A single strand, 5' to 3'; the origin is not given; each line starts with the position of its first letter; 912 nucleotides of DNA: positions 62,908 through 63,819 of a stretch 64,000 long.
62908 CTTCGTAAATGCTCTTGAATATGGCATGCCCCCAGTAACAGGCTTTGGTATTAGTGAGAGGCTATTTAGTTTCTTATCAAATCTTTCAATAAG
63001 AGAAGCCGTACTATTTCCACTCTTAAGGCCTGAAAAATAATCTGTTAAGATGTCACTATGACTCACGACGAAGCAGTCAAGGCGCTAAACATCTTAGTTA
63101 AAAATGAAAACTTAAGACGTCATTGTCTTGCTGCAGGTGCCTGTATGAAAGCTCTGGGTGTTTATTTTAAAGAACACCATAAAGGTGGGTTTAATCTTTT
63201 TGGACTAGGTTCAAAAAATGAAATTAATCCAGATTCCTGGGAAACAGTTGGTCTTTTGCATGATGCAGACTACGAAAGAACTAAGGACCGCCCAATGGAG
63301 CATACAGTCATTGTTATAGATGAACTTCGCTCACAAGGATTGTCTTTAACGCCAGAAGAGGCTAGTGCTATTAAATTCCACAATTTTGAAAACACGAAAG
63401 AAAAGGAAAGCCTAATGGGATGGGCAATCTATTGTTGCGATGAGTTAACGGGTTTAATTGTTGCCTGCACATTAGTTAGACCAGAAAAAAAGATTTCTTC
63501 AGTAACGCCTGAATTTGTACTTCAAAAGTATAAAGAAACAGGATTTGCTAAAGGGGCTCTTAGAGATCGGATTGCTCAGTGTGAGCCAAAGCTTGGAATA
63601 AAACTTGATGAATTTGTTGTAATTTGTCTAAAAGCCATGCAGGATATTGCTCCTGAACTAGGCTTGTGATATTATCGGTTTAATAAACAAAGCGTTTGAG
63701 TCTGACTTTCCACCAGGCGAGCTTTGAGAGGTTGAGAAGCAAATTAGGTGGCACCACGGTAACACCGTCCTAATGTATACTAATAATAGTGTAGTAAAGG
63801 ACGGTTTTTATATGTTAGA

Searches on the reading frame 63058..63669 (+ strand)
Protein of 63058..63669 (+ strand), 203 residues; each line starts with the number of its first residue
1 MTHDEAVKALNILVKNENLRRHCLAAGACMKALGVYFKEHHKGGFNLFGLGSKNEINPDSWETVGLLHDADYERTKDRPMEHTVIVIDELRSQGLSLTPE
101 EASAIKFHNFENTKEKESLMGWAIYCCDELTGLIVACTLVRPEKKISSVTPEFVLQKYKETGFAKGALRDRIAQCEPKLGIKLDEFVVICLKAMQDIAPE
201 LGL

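Call 7: find_encoding_contigs(protein=window:63058-63669:+, flank=6000, max_places=8)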
Protein window:63058-63669:+ (203 aa): 3 contigs read that carry it; 2 places shown.
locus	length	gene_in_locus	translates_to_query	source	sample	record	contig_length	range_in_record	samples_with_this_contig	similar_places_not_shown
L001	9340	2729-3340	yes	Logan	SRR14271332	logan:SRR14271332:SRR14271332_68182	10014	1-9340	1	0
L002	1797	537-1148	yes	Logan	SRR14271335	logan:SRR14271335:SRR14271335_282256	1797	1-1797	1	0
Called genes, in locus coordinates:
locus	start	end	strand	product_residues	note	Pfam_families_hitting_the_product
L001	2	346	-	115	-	?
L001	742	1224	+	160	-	PF03449:GreA_GreB_N, PF01272:GreA_GreB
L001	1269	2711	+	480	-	PF01336:tRNA_anti-codon, PF00152:tRNA-synt_2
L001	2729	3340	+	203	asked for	-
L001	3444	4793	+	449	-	PF02403:Seryl_tRNA_N, PF00587:tRNA-synt_2b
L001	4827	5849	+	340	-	PF02655:ATP-grasp_3 (weak), PF08443:RimK (faint), PF07478:Dala_Dala_lig_C, PF13535:ATP-grasp_4 (weak)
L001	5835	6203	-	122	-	PF02675:AdoMet_dc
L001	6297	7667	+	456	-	-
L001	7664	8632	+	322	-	PF02655:ATP-grasp_3, PF07478:Dala_Dala_lig_C, PF08443:RimK (faint)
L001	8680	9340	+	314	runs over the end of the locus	PF02016:Peptidase_S66, PF17676:Peptidase_S66C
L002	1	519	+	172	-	?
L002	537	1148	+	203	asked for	-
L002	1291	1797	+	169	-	?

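Call 10: find_related_loci(query=L001:3483-4793:+, collection=genome_contigs, flank=2500)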
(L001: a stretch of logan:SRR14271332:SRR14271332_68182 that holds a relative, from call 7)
Query L001:3483-4793:+ (436 aa) in genome_contigs; peptide patterns used: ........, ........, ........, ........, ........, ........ (x = any residue, [..] = any of these).
53 stretches matched a pattern; 2 encode a relative of the query (tblastn E <= 1e-3); 2 distinct loci.
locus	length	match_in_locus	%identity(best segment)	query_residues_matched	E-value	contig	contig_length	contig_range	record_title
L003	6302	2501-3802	83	1-434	0e+0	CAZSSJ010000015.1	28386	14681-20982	MAG TPA_asm: uncultured Gammaproteobacteria bacterium isolate SRP050083_co1_3 genome assembly, contig: NODE_581_length_2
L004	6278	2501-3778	58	1-431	2e-168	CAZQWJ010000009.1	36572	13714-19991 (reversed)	MAG TPA_asm: uncultured Candidatus Saccharibacteria bacterium isolate SRP193661_co1_99 genome assembly, contig: NODE_119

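Call 14: find_homologous_proteins(query=L001:3483-4793:+, max_evalue=1e-80)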
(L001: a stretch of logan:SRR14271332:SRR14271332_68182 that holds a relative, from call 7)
Query L001:3483-4793:+ (436 aa): 3603 proteins with E <= 1e-80 among 8000 candidates; the best 120 are listed.
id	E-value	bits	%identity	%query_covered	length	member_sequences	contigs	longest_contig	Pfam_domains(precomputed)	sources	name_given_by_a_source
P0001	2.1e-294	994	100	100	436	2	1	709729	PF00587.31,PF02403.28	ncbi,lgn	-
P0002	5.0e-256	867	85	100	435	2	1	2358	PF00587.31,PF02403.28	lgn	-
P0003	1.3e-254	863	86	100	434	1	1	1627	PF00587.31,PF02403.28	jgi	jgi:seryl-tRNA synthetase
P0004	1.4e-252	856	84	100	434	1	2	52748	PF00587.31,PF02403.28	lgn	-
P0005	1.0e-251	853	83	100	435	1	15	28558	PF00587.31,PF02403.28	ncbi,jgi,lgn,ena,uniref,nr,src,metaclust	ncbi:MAG: Serine-tRNA ligase [Microgenomates group bacterium GW2011_GWA1_48_10]|uniref:Serine--tRNA 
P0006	1.0e-251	853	84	99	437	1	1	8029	PF00587.31,PF02403.28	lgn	-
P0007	1.2e-250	850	85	99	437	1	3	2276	PF00587.31,PF02403.28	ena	-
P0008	7.8e-244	827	81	99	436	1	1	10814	PF00587.31,PF02403.28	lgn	-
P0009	1.6e-240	816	81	100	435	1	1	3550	PF00587.31,PF02403.28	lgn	-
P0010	6.1e-238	808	78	100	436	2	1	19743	PF00587.31,PF02403.28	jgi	-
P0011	5.9e-235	798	79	99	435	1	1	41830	PF00587.31,PF02403.28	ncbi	-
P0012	4.4e-233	792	77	100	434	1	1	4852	PF00587.31,PF02403.28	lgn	-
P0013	8.2e-233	791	77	99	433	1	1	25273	PF00587.31,PF02403.28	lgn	-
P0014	1.2e-232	790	79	98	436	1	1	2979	PF00587.31,PF02403.28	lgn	-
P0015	2.0e-231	786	77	100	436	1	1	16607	PF00587.31,PF02403.28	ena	-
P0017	9.1e-230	781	78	99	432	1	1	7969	PF00587.31,PF02403.28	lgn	-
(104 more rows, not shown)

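Call 17: find_related_loci(query=A1, collection=metagenome_contigs, flank=2000)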
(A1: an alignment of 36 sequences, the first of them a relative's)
Query A1 (436 aa) in metagenome_contigs; peptide patterns used: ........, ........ (x = any residue, [..] = any of these).
198 stretches matched a pattern; 130 encode a relative of the query (tblastn E <= 1e-3); the best 80 are kept; 80 distinct loci.
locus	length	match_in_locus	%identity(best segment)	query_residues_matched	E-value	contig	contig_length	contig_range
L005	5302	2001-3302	83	1-434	0e+0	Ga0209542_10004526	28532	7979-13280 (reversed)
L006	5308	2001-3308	79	1-436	0e+0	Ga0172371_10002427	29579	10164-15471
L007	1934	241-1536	74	1-432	0e+0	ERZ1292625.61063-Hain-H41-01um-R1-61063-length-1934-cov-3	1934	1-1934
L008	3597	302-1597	75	1-434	0e+0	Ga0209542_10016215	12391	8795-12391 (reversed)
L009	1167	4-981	78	103-433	0e+0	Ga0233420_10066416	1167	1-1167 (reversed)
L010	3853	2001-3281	60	1-434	6e-175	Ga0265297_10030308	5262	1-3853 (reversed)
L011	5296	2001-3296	75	1-434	0e+0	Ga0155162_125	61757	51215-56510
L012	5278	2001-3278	58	1-434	3e-162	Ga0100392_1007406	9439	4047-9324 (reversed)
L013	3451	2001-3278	58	1-434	1e-164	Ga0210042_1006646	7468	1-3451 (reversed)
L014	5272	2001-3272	55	1-432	3e-156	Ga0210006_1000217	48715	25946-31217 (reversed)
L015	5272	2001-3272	56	1-432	3e-153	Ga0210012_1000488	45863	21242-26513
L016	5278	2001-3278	58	1-432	1e-155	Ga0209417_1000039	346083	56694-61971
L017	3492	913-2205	52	1-436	2e-149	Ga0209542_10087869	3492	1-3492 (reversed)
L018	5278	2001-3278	58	1-434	1e-161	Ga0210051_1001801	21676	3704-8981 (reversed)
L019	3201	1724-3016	41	1-432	1e-106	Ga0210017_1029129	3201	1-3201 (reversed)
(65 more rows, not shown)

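Call 26: find_encoding_contigs(protein=P0002, flank=1500, max_places=2)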
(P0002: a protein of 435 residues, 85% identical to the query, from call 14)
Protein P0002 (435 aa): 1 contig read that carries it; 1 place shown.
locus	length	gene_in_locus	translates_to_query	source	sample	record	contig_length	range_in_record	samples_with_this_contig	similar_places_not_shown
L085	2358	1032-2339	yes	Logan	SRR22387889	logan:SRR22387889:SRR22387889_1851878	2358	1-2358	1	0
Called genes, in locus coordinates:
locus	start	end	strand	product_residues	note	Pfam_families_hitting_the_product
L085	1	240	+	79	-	?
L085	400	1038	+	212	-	PF00702:Hydrolase, PF12710:HAD, PF13419:HAD_2 (weak)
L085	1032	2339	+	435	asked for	PF02403:Seryl_tRNA_N, PF00587:tRNA-synt_2b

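Call 27: find_encoding_contigs(protein=P0004, flank=1500, max_places=2)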
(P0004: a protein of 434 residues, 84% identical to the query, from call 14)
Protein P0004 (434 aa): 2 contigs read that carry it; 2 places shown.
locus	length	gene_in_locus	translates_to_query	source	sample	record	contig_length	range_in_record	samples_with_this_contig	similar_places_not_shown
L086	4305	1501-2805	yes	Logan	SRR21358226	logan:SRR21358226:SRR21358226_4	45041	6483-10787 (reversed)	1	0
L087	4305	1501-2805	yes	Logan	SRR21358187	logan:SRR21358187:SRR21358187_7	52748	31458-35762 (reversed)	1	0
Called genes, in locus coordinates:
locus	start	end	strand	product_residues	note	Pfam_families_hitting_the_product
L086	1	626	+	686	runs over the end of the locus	PF01336:tRNA_anti-codon, PF00152:tRNA-synt_2, PF01409:tRNA-synt_2d (faint)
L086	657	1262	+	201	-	-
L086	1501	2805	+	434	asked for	PF02403:Seryl_tRNA_N, PF00587:tRNA-synt_2b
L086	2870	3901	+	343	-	PF07478:Dala_Dala_lig_C, PF13535:ATP-grasp_4 (weak)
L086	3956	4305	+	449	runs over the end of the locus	-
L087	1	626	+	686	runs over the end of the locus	PF01336:tRNA_anti-codon, PF00152:tRNA-synt_2, PF01409:tRNA-synt_2d (faint)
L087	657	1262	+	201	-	-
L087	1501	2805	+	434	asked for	PF02403:Seryl_tRNA_N, PF00587:tRNA-synt_2b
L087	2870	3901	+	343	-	PF07478:Dala_Dala_lig_C, PF13535:ATP-grasp_4 (weak)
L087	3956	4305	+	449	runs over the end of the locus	-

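Call 28: find_encoding_contigs(protein=P0006, flank=1500, max_places=2)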
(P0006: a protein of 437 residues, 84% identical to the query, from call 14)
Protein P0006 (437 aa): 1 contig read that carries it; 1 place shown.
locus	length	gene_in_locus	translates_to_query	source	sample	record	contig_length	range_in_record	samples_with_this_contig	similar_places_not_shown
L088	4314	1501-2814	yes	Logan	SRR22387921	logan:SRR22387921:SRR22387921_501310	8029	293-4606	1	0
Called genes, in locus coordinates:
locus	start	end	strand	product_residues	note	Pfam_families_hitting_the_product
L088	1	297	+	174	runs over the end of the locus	-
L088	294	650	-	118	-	PF13650:Asp_protease_2 (weak), PF13975:gag-asp_proteas (weak)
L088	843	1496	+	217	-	PF00702:Hydrolase, PF12710:HAD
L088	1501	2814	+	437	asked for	PF02403:Seryl_tRNA_N, PF00587:tRNA-synt_2b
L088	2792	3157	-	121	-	PF02675:AdoMet_dc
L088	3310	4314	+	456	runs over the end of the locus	-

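Call 29: find_encoding_contigs(protein=P0008, flank=1500, max_places=2)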
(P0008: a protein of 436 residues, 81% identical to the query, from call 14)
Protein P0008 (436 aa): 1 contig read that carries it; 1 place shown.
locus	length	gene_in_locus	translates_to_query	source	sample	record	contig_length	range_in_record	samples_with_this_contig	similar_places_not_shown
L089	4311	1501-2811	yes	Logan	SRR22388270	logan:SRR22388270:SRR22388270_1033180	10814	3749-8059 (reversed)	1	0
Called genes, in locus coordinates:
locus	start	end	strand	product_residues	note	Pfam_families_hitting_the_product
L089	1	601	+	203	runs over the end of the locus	-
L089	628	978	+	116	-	PF13650:Asp_protease_2 (weak), PF13975:gag-asp_proteas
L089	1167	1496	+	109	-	PF00300:His_Phos_1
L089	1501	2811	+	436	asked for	PF02403:Seryl_tRNA_N, PF00587:tRNA-synt_2b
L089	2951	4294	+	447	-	-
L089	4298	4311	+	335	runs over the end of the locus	PF02655:ATP-grasp_3, PF01071:GARS_A (faint), PF07478:Dala_Dala_lig_C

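Call 32: find_encoding_contigs(protein=P0007, flank=1500, max_places=2)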
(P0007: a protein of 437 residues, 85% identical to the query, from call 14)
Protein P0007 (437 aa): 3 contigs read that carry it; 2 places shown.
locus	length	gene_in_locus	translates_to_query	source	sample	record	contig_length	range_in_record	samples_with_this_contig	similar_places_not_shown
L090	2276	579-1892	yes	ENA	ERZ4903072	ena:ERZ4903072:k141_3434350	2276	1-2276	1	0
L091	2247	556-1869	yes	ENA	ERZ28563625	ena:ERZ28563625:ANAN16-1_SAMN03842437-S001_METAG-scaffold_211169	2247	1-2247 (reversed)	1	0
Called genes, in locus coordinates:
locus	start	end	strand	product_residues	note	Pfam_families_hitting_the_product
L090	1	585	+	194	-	?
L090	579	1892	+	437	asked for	PF02403:Seryl_tRNA_N, PF00587:tRNA-synt_2b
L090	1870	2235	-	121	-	PF02675:AdoMet_dc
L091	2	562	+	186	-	?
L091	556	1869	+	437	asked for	PF02403:Seryl_tRNA_N, PF00587:tRNA-synt_2b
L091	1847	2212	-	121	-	PF02675:AdoMet_dc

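Call 33: find_encoding_contigs(protein=P0009, flank=1500, max_places=2)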
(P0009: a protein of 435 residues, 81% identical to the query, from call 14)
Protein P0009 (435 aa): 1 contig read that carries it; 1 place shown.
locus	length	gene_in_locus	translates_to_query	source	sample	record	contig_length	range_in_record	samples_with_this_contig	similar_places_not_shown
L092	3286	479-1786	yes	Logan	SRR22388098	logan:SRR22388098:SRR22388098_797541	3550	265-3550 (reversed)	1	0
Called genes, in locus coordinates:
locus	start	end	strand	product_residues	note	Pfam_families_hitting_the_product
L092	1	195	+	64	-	?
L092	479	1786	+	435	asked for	PF02403:Seryl_tRNA_N, PF00587:tRNA-synt_2b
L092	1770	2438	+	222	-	PF01564:Spermine_synth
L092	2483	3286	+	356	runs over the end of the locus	?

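Call 34: find_encoding_contigs(protein=P0011, flank=1500, max_places=2)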
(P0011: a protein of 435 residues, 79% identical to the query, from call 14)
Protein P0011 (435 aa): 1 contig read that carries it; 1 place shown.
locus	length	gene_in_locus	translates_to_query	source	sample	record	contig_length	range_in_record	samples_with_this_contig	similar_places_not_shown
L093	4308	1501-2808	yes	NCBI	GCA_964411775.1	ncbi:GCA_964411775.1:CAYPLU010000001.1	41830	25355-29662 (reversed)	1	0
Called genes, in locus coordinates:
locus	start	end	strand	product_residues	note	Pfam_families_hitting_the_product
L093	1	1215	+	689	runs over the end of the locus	PF01336:tRNA_anti-codon, PF00152:tRNA-synt_2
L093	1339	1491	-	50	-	-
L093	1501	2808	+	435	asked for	PF02403:Seryl_tRNA_N, PF00587:tRNA-synt_2b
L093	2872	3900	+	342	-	PF07478:Dala_Dala_lig_C, PF13535:ATP-grasp_4 (faint)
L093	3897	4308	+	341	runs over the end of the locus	PF02655:ATP-grasp_3 (weak), PF07478:Dala_Dala_lig_C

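Call 35: find_encoding_contigs(protein=P0013, flank=1500, max_places=2)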
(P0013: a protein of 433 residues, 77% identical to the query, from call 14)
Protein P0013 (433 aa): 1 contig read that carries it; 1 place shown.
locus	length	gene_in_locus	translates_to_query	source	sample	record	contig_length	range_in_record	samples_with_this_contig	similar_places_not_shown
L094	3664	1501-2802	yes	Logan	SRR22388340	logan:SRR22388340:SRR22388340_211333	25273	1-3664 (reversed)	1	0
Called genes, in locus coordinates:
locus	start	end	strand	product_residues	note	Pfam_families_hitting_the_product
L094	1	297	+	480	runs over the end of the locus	PF01336:tRNA_anti-codon, PF00152:tRNA-synt_2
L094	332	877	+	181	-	PF05635:23S_rRNA_IVP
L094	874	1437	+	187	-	-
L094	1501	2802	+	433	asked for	PF02403:Seryl_tRNA_N, PF00587:tRNA-synt_2b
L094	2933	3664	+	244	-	?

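Call 50: find_encoding_contigs(protein=P0017, flank=1500, max_places=2)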
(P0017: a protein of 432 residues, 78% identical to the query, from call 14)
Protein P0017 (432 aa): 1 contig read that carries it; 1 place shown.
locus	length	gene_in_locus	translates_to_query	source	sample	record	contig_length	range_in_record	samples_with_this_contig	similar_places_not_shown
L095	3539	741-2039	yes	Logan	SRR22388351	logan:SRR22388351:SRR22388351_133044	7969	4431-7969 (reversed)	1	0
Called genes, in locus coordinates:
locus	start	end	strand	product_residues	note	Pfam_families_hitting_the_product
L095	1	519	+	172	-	?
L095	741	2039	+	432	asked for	PF02403:Seryl_tRNA_N, PF00587:tRNA-synt_2b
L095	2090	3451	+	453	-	-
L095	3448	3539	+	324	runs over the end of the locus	PF14397:ATPgrasp_ST (faint), PF02655:ATP-grasp_3, PF07478:Dala_Dala_lig_C, PF08443:RimK (faint)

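Call 51: find_encoding_contigs(protein=P0014, flank=1500, max_places=2)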
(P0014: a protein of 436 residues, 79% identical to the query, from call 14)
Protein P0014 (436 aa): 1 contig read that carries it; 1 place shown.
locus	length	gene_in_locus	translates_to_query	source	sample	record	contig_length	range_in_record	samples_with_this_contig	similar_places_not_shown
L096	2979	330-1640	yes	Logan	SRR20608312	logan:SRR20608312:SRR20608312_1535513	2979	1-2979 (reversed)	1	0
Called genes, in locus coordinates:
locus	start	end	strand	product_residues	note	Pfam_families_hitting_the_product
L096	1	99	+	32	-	?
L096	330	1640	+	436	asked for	PF02403:Seryl_tRNA_N, PF00587:tRNA-synt_2b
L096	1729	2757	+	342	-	PF02655:ATP-grasp_3 (faint), PF07478:Dala_Dala_lig_C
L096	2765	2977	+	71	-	?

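Call 68: search_protein_families(library=ncbifam, proteins=[window:63058-63669:+, L088:843-1496:+, L089:1167-1496:+, L016:1186-1986:+, L085:400-1038:+, L011:1636-1857:+], max_evalue=0.001)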
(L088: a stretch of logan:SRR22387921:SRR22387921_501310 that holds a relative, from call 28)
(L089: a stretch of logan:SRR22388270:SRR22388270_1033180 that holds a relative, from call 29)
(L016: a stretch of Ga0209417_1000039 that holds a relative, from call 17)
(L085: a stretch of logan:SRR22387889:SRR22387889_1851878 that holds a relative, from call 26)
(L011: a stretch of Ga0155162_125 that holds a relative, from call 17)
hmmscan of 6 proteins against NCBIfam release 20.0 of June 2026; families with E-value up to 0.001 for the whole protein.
window:63058-63669:+ (203 aa): 0 families

L088:843-1496:+ (217 aa): 9 families
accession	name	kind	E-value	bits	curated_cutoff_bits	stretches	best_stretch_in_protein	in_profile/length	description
TIGR00338.1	serB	equivalog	1.3e-31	109.9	144.15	1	6-210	16-218/219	phosphoserine phosphatase SerB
TIGR01488.1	HAD-SF-IB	subfamily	1.6e-18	67.3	45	1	7-175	2-176/177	HAD-IB family phosphatase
NF008350.0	PRK11133.1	equivalog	5.2e-17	62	413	1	7-101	113-206/324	phosphoserine phosphatase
NF007103.0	PRK09552.1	equivalog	7.9e-10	38.8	292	1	6-181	5-184/220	2-hydroxy-3-keto-5-methylthiopentenyl-1-phosphate phosphatase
TIGR01525.1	ATPase-IB_hvy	subfamily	3.4e-07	29.5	346.25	1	81-209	392-501/560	heavy metal translocating P-type ATPase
TIGR01489.1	DKMTPPase-SF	subfamily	4e-07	30.3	81.55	1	7-178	4-183/188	MtnX-like HAD-IB family phosphatase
TIGR01494.1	ATPase_P-type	subfamily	1e-05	24.2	62.3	1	144-191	371-419/478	HAD-IC family P-type ATPase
TIGR03333.1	salvage_mtnX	equivalog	4.8e-05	23.4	303.2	1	8-180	3-179/214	2-hydroxy-3-keto-5-methylthiopentenyl-1-phosphate phosphatase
TIGR01491.1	HAD-SF-IB-PSPlk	hypoth_equivalog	0.00027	20.7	151.9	1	7-192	7-198/201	phosphoserine phosphatase-like hydrolase, archaeal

L089:1167-1496:+ (109 aa): 13 families
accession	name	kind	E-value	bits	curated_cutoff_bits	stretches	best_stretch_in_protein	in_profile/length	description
NF045917.1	PhserinePhPspA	equivalog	1.8e-16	60.5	350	1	1-82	1-79/211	phosphoserine phosphatase PspA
TIGR03162.1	ribazole_cobC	equivalog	5.5e-15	55.2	162.9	1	4-75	1-70/176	alpha-ribazole phosphatase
NF011580.0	PRK15004.1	equivalog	1.6e-12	47.8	250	1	3-86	2-85/203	adenosylcobalamin/alpha-ribazole phosphatase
NF005567.0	PRK07238.1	equivalog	1.4e-10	41.1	326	1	2-79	178-259/378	bifunctional RNase H/acid phosphatase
TIGR03848.1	MSMEG_4193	subfamily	3.3e-10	39.7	203.85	1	4-79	2-77/204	MSMEG_4193 family putative phosphomutase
NF002901.0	PRK03482.1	equivalog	5.1e-10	39.3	261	1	1-73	1-72/215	2,3-diphosphoglycerate-dependent phosphoglycerate mutase GpmB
NF038349.1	dPGM_arch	equivalog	6.1e-10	39.3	225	1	5-74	2-71/194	2,3-diphosphoglycerate-dependent phosphoglycerate mutase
NF010713.0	PRK14115.1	equivalog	6.7e-06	25.6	305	1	1-72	1-73/248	2,3-diphosphoglycerate-dependent phosphoglycerate mutase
NF002217.0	PRK01112.1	equivalog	1.4e-05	24.6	320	1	1-69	1-68/228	2,3-bisphosphoglycerate-dependent phosphoglycerate mutase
NF009994.0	PRK13463.1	equivalog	2.1e-05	24.4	277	1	3-69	4-69/203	phosphoserine phosphatase 1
NF052369.1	PmrG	equivalog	0.0001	21.8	170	1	4-79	23-98/168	lipopolysaccharide core heptose(II)-phosphate phosphatase PmrG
TIGR00249.1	sixA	equivalog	0.0002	21.3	74.5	1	3-76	2-71/154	phosphohistidine phosphatase SixA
TIGR01258.1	pgm_1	subfamily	0.00022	20.7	81.7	1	3-70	2-70/245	2,3-bisphosphoglycerate-dependent phosphoglycerate mutase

L016:1186-1986:+ (266 aa): 11 families
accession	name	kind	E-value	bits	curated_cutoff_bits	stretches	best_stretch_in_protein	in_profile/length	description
TIGR00338.1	serB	equivalog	4.1e-32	111.6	144.15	1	7-216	12-217/219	phosphoserine phosphatase SerB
TIGR01488.1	HAD-SF-IB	subfamily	8.6e-19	68.2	45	1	12-181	2-175/177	HAD-IB family phosphatase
NF008350.0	PRK11133.1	equivalog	1.7e-17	63.5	413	1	11-215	112-312/324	phosphoserine phosphatase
TIGR01489.1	DKMTPPase-SF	subfamily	1.3e-09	38.4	81.55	1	12-180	4-178/188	MtnX-like HAD-IB family phosphatase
NF007103.0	PRK09552.1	equivalog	1.7e-07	31.2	292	1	12-182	6-179/220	2-hydroxy-3-keto-5-methylthiopentenyl-1-phosphate phosphatase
TIGR01491.1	HAD-SF-IB-PSPlk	hypoth_equivalog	2.2e-07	30.8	151.9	1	49-200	45-199/201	phosphoserine phosphatase-like hydrolase, archaeal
TIGR01490.1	HAD-SF-IB-hyp1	subfamily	2e-05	24.9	98.3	1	13-178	3-185/202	HAD-IB family hydrolase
TIGR01670.1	KdsC-phosphatas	subfamily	7.4e-05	22.7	106.95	0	89-185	36-113/154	3-deoxy-D-manno-octulosonate 8-phosphate phosphatase, YrbI family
NF010109.0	PRK13582.1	equivalog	0.00017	21.3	133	1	52-177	38-157/205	bifunctional phosphoserine phosphatase/homoserine phosphotransferase ThrH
TIGR03333.1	salvage_mtnX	equivalog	0.00018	21.5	303.2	1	88-185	77-178/214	2-hydroxy-3-keto-5-methylthiopentenyl-1-phosphate phosphatase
TIGR01549.1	HAD-SF-IA-v1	subfamily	0.00019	21.8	23.3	0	12-126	2-105/149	HAD-IA family hydrolase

L085:400-1038:+ (212 aa): 14 families
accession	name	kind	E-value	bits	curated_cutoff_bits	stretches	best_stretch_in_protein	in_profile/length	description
TIGR00338.1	serB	equivalog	7.8e-32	110.6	144.15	1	4-211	14-219/219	phosphoserine phosphatase SerB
TIGR01488.1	HAD-SF-IB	subfamily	1.9e-18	67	45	1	7-174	2-175/177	HAD-IB family phosphatase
NF008350.0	PRK11133.1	equivalog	6.2e-16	58.4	413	1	7-103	113-208/324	phosphoserine phosphatase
NF007103.0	PRK09552.1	equivalog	1.9e-12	47.3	292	1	5-185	4-188/220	2-hydroxy-3-keto-5-methylthiopentenyl-1-phosphate phosphatase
TIGR01489.1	DKMTPPase-SF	subfamily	2.7e-09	37.4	81.55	1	7-177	4-182/188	MtnX-like HAD-IB family phosphatase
TIGR03333.1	salvage_mtnX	equivalog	6.4e-09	36.1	303.2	1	7-181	2-180/214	2-hydroxy-3-keto-5-methylthiopentenyl-1-phosphate phosphatase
TIGR01662.1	HAD-SF-IIIA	subfamily_domain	3.6e-06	27.1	44.6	0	75-176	24-131/141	HAD-IIIA family hydrolase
TIGR01491.1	HAD-SF-IB-PSPlk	hypoth_equivalog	4.2e-06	26.6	151.9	1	5-183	5-189/201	phosphoserine phosphatase-like hydrolase, archaeal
TIGR01490.1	HAD-SF-IB-hyp1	subfamily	4.5e-06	27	98.3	1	8-117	3-128/202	HAD-IB family hydrolase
TIGR03351.1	PhnX-like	hypoth_equivalog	2.9e-05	24.1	218.9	1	69-188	80-194/220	phosphonatase-like hydrolase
TIGR01494.1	ATPase_P-type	subfamily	9.5e-05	21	62.3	0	146-177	373-405/478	HAD-IC family P-type ATPase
TIGR01524.1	ATPase-IIIB_Mg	equivalog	0.00015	19.8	610.75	1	80-177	519-622/867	magnesium-translocating P-type ATPase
TIGR00099.1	Cof-subfamily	subfamily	0.00031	20.4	137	0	75-145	15-85/256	Cof-type HAD-IIB family hydrolase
NF011702.0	PRK15122.1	subfamily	0.00031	18.8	975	1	80-177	558-661/907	magnesium-translocating P-type ATPase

L011:1636-1857:+ (73 aa): 0 families

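Call 69: search_protein_families(library=pfam, proteins=[window:63058-63669:+, L088:843-1496:+, L089:1167-1496:+, L016:1186-1986:+, L085:400-1038:+, L011:1636-1857:+], max_evalue=0.001)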
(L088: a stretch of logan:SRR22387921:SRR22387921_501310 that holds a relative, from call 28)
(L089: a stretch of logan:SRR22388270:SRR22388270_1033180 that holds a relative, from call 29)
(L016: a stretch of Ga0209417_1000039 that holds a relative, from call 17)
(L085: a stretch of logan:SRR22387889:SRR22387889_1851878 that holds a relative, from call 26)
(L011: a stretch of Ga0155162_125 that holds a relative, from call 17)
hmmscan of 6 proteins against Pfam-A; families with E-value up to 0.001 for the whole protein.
window:63058-63669:+ (203 aa): 0 families

L088:843-1496:+ (217 aa): 2 families
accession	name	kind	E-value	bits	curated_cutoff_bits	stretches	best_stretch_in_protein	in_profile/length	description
PF00702.32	Hydrolase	-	1.1e-14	55.7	26.4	1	7-177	4-191/191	haloacid dehalogenase-like hydrolase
PF12710.13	HAD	-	3.4e-11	44.3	27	1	7-174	1-189/189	haloacid dehalogenase-like hydrolase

L089:1167-1496:+ (109 aa): 1 family
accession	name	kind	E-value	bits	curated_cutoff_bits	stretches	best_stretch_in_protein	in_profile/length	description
PF00300.27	His_Phos_1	-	1.2e-19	71.2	21.7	1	4-72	1-68/194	Histidine phosphatase superfamily (branch 1)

L016:1186-1986:+ (266 aa): 3 families
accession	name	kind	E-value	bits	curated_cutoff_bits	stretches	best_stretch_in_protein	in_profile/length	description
PF00702.32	Hydrolase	-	4.8e-11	43.9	26.4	1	9-179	1-186/191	haloacid dehalogenase-like hydrolase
PF12710.13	HAD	-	2e-09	38.6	27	1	12-179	1-187/189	haloacid dehalogenase-like hydrolase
PF06888.18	Put_Phosphatase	-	0.00024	21.1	27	1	12-177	3-182/234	Putative Phosphatase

L085:400-1038:+ (212 aa): 4 families
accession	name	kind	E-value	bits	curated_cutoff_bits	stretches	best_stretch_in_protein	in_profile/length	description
PF00702.32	Hydrolase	-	1.8e-15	58.3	26.4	1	4-176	1-190/191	haloacid dehalogenase-like hydrolase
PF12710.13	HAD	-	6.6e-10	40.2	27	1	7-172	1-187/189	haloacid dehalogenase-like hydrolase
PF13419.12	HAD_2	-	8.2e-07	29.7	23.8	1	7-176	1-171/178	Haloacid dehalogenase-like hydrolase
PF08282.18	Hydrolase_3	-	0.00043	20.5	20.9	0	75-138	14-72/255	haloacid dehalogenase-like hydrolase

L011:1636-1857:+ (73 aa): 0 families

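Call 76: find_encoding_contigs(protein=P0003, flank=1500, max_places=3)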
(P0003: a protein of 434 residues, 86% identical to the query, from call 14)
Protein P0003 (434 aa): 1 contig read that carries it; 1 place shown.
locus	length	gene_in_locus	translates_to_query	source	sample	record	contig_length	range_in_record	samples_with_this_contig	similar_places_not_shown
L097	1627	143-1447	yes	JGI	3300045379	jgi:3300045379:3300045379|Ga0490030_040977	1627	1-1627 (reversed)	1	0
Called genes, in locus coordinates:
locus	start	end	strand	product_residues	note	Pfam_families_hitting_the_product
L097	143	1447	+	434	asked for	PF02403:Seryl_tRNA_N, PF00587:tRNA-synt_2b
